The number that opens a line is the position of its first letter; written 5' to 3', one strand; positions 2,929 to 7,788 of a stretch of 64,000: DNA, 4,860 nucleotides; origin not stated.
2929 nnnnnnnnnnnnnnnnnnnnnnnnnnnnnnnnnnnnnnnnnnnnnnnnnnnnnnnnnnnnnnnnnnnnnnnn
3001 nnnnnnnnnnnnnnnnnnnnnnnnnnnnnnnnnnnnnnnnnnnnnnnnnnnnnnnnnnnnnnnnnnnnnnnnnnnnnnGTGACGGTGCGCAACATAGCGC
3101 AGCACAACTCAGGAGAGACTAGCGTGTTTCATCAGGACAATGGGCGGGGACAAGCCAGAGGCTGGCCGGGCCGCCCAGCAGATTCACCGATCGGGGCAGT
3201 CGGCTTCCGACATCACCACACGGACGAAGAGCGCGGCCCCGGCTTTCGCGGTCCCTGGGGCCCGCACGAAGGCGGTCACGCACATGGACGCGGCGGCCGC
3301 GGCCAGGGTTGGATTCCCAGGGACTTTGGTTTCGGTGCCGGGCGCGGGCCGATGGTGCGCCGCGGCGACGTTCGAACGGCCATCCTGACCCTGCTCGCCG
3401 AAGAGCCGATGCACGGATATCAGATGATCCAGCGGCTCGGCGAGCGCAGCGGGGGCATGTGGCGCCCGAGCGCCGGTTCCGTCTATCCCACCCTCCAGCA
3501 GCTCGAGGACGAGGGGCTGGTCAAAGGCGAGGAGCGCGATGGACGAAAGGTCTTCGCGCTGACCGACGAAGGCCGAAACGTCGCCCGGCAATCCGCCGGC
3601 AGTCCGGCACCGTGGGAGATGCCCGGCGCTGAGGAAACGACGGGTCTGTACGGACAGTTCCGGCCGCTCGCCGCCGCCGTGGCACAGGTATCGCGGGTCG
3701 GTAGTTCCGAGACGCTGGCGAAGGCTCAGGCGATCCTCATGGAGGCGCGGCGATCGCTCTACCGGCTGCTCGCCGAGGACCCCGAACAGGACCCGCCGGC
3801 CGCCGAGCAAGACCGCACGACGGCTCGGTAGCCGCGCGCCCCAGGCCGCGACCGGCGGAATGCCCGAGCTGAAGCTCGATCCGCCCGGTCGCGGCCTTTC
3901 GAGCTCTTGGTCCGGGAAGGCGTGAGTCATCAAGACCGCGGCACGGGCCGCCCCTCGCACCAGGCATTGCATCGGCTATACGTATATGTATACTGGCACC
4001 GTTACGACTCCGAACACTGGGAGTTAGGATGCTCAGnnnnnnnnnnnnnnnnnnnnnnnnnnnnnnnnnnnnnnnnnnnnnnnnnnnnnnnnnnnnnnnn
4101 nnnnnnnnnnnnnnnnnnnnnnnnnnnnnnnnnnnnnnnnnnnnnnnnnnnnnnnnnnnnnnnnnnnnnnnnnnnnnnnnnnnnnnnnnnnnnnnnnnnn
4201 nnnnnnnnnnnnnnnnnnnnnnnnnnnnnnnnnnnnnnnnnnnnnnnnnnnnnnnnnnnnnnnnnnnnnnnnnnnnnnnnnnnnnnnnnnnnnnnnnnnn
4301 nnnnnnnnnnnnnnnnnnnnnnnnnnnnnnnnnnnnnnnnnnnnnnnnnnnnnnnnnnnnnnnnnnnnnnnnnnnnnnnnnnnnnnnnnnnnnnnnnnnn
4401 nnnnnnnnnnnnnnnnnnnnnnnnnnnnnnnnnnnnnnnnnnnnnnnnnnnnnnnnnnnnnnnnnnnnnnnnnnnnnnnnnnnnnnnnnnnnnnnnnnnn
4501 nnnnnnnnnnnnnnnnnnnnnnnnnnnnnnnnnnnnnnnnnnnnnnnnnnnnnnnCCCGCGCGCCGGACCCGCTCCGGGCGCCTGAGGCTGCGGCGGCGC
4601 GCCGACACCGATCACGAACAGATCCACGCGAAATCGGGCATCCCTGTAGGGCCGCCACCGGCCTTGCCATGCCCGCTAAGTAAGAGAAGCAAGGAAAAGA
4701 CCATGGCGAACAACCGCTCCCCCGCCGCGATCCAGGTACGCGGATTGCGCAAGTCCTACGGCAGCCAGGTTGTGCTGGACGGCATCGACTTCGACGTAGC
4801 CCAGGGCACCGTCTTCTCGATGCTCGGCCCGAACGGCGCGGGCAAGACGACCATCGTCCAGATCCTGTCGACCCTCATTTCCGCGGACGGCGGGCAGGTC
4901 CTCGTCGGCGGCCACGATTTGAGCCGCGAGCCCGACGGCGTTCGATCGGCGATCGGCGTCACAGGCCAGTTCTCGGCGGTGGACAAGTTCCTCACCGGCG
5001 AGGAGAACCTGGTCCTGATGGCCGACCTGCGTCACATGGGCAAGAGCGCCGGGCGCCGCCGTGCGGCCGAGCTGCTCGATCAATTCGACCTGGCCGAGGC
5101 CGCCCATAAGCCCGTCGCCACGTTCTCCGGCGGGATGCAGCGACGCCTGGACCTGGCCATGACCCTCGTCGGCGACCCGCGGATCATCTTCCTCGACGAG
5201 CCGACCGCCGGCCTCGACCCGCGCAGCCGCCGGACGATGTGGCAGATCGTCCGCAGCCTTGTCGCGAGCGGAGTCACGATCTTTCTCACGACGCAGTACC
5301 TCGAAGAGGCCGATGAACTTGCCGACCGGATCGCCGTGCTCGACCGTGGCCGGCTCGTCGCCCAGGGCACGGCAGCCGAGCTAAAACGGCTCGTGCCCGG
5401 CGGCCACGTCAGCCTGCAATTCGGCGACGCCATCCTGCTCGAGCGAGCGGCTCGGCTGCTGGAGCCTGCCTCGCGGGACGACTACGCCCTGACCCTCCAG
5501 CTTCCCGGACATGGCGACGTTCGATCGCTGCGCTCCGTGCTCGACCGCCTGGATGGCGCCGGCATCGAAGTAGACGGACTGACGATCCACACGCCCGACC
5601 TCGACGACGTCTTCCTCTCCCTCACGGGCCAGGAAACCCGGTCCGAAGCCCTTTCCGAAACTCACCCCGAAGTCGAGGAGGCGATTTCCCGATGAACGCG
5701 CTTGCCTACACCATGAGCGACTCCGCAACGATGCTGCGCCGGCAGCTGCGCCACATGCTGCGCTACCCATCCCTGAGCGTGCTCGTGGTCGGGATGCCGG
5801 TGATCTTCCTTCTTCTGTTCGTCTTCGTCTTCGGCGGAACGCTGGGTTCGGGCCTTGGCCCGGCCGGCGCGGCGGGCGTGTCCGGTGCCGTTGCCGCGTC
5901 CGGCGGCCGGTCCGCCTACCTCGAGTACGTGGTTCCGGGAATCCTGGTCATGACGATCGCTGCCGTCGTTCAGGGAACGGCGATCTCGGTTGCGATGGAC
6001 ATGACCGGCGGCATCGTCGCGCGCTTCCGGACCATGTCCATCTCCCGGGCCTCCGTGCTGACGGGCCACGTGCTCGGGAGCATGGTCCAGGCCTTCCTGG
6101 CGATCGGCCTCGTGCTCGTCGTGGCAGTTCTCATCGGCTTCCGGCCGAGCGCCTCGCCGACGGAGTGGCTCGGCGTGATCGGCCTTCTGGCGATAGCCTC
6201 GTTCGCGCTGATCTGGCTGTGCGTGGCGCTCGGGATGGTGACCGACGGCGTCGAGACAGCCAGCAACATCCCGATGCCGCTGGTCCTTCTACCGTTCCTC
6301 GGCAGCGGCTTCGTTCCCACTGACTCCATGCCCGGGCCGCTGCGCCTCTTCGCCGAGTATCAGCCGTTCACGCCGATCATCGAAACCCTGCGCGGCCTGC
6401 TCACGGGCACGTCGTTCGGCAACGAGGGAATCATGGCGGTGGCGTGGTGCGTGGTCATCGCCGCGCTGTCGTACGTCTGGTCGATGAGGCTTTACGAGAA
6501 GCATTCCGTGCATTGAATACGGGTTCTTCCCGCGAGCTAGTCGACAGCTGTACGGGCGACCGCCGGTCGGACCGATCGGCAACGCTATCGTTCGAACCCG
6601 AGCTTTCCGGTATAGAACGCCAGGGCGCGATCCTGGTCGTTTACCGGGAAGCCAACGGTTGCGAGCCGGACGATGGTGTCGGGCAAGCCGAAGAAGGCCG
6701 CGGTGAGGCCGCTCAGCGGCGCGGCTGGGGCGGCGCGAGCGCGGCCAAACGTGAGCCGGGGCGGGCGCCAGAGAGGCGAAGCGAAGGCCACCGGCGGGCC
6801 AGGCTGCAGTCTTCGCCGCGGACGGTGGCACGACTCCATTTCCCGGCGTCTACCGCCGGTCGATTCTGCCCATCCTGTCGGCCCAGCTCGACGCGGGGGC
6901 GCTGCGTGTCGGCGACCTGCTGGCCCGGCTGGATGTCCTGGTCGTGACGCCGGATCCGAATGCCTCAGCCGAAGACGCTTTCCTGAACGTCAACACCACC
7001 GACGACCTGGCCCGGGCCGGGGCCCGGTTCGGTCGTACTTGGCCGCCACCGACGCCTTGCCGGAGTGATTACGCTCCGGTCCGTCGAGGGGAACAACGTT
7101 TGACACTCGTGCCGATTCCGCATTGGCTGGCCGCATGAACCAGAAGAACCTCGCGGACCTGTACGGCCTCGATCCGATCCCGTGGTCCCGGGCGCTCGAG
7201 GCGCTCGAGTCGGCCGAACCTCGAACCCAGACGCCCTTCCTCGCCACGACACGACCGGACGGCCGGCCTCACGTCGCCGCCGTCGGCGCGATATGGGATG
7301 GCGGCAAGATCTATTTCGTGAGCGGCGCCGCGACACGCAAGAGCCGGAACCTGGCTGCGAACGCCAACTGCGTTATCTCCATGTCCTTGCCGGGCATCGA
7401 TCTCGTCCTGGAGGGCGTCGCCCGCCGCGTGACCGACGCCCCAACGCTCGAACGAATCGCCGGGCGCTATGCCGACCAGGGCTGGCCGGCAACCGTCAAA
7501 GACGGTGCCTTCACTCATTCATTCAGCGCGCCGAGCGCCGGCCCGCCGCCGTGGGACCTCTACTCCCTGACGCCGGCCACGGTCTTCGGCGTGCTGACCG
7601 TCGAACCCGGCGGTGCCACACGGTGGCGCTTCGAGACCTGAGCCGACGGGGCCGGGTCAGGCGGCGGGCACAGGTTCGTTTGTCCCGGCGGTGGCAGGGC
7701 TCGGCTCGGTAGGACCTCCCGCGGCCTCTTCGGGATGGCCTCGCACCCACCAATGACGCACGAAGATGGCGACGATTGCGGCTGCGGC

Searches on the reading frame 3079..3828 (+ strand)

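Call 23: search_protein_families(library=pfam, proteins=[window:3079-3828:+], max_evalue=0.000001)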
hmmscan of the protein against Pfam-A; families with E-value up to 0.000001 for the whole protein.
window:3079-3828:+ (250 aa): 1 family
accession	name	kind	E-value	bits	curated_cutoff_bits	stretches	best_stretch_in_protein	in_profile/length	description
PF03551.20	PadR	-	1.2e-22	80.1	27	1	102-169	1-73/75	Transcriptional regulator PadR-like family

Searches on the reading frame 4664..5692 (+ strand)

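Call 23: search_protein_families(library=pfam, proteins=[window:4664-5692:+], max_evalue=0.000001)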
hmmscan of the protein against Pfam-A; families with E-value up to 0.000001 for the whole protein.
window:4664-5692:+ (343 aa): 2 families
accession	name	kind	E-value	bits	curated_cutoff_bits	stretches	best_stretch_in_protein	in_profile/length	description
PF00005.33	ABC_tran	-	7.9e-30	104.7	25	1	38-182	1-137/137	ABC transporter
PF13304.12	AAA_21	-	1e-11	45.9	27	0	152-211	236-298/304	AAA domain, putative AbiEii toxin, Type IV TA system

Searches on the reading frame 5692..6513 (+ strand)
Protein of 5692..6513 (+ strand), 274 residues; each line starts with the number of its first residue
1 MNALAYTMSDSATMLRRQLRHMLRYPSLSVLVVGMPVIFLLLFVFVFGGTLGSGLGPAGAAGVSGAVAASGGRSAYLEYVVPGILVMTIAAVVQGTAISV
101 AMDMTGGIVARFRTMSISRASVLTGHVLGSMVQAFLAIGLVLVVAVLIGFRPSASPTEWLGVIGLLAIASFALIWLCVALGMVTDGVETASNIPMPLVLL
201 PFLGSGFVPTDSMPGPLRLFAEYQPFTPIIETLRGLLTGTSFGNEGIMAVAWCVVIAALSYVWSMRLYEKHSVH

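Call 23: search_protein_families(library=pfam, proteins=[window:5692-6513:+], max_evalue=0.000001)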
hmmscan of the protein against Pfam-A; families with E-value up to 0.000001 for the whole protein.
window:5692-6513:+ (274 aa): 2 families
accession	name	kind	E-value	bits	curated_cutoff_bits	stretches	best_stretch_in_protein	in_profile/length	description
PF01061.29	ABC2_membrane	-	1.1e-21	77.9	26.9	1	13-236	5-209/211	ABC-2 type transporter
PF12698.13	ABC2_membrane_3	-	7.8e-13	48.7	31.6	1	71-260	155-341/347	ABC-2 family transporter protein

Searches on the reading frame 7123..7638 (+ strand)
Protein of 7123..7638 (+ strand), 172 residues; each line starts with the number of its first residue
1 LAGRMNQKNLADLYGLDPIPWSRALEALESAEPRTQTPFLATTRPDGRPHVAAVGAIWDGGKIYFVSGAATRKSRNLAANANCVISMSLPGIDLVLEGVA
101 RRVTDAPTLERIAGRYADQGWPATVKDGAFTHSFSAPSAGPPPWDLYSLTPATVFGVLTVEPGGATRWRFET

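Call 23: search_protein_families(library=pfam, proteins=[window:7123-7638:+], max_evalue=0.000001)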
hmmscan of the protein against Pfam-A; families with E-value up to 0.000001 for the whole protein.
window:7123-7638:+ (172 aa): 1 family
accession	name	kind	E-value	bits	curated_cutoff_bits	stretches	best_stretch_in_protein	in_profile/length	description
PF01243.27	PNPOx_N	-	4.7e-14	53.2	28.1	1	30-117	7-90/120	Pyridoxamine 5'-phosphate oxidase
